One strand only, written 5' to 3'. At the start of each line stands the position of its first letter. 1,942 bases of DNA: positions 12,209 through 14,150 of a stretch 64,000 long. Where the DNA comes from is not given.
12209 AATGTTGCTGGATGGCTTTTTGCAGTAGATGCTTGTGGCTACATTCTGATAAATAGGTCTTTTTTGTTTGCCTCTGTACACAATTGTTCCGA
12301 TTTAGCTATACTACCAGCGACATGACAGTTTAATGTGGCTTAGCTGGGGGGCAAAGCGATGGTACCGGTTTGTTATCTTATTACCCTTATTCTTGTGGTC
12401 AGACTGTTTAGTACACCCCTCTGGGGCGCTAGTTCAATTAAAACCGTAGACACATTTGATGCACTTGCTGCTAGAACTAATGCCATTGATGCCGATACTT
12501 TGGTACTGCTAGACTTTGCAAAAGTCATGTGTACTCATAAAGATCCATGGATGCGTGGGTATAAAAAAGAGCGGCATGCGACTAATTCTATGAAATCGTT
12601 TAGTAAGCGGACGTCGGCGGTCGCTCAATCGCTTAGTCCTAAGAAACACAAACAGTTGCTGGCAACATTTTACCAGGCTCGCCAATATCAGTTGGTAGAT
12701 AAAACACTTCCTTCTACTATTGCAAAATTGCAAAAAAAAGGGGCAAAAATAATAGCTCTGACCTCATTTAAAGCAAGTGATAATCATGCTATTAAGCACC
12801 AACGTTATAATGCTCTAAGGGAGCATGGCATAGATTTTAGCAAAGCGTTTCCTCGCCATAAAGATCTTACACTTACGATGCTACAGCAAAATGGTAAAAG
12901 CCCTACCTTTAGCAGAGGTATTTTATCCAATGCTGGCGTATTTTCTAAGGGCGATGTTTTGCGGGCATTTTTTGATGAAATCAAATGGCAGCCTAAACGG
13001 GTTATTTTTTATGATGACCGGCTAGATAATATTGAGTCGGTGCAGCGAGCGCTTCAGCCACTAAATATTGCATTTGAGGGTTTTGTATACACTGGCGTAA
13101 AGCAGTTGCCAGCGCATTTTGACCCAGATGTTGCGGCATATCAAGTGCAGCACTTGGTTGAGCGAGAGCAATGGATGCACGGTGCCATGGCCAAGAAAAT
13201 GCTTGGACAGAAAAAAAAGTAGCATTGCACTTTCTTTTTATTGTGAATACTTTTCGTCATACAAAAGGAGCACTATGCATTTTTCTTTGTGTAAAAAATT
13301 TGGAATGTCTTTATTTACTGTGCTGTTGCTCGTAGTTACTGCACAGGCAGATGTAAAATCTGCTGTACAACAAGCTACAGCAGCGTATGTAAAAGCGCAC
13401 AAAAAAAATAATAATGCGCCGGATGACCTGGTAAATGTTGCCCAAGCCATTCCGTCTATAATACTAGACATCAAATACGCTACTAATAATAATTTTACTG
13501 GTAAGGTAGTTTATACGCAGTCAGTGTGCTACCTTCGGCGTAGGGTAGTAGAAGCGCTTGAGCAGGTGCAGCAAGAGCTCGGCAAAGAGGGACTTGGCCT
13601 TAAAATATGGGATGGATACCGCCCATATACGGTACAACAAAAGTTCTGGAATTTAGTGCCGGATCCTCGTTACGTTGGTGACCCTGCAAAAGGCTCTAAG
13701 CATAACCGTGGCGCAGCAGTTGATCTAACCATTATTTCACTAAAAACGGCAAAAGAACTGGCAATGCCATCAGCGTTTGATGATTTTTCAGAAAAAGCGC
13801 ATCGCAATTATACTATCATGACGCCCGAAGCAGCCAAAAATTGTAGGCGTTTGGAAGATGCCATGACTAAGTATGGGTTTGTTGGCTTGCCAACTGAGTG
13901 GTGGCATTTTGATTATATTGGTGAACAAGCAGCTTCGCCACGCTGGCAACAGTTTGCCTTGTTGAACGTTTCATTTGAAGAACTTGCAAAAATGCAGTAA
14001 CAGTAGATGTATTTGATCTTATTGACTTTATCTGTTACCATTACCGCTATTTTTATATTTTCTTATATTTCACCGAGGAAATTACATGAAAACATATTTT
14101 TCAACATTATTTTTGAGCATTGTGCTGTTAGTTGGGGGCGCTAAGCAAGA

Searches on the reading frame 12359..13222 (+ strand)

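Call 54: search_protein_families(library=pfam, proteins=[window:12359-13222:+], max_evalue=0.01)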
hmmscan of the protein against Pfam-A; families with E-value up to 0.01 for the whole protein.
window:12359-13222:+ (287 aa): 2 families
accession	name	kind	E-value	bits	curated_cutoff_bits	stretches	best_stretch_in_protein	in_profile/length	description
PF11019.14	DUF2608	-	6.6e-34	117.9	22.6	1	30-266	2-232/244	Protein of unknown function (DUF2608)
PF00702.32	Hydrolase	-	0.00071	20.5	26.4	1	51-231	48-190/191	haloacid dehalogenase-like hydrolase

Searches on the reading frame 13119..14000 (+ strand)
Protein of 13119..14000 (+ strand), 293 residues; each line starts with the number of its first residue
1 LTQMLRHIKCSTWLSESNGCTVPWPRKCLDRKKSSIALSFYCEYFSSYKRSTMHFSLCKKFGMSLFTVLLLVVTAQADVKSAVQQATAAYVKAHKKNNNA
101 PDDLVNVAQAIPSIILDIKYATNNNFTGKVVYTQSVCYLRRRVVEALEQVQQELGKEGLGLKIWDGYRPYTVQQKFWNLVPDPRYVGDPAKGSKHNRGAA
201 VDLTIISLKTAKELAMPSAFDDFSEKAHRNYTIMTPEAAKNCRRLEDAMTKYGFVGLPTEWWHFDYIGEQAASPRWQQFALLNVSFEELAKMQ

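Call 54: search_protein_families(library=pfam, proteins=[window:13119-14000:+], max_evalue=0.01)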
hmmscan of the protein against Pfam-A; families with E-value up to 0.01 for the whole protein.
window:13119-14000:+ (293 aa): 2 families
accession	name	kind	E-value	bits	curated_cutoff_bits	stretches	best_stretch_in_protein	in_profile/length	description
PF01427.22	Peptidase_M15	-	2.4e-36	125.8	27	1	103-272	4-190/199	D-ala-D-ala dipeptidase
PF02557.22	VanY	-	9.6e-09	35.6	25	1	138-268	3-131/132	D-alanyl-D-alanine carboxypeptidase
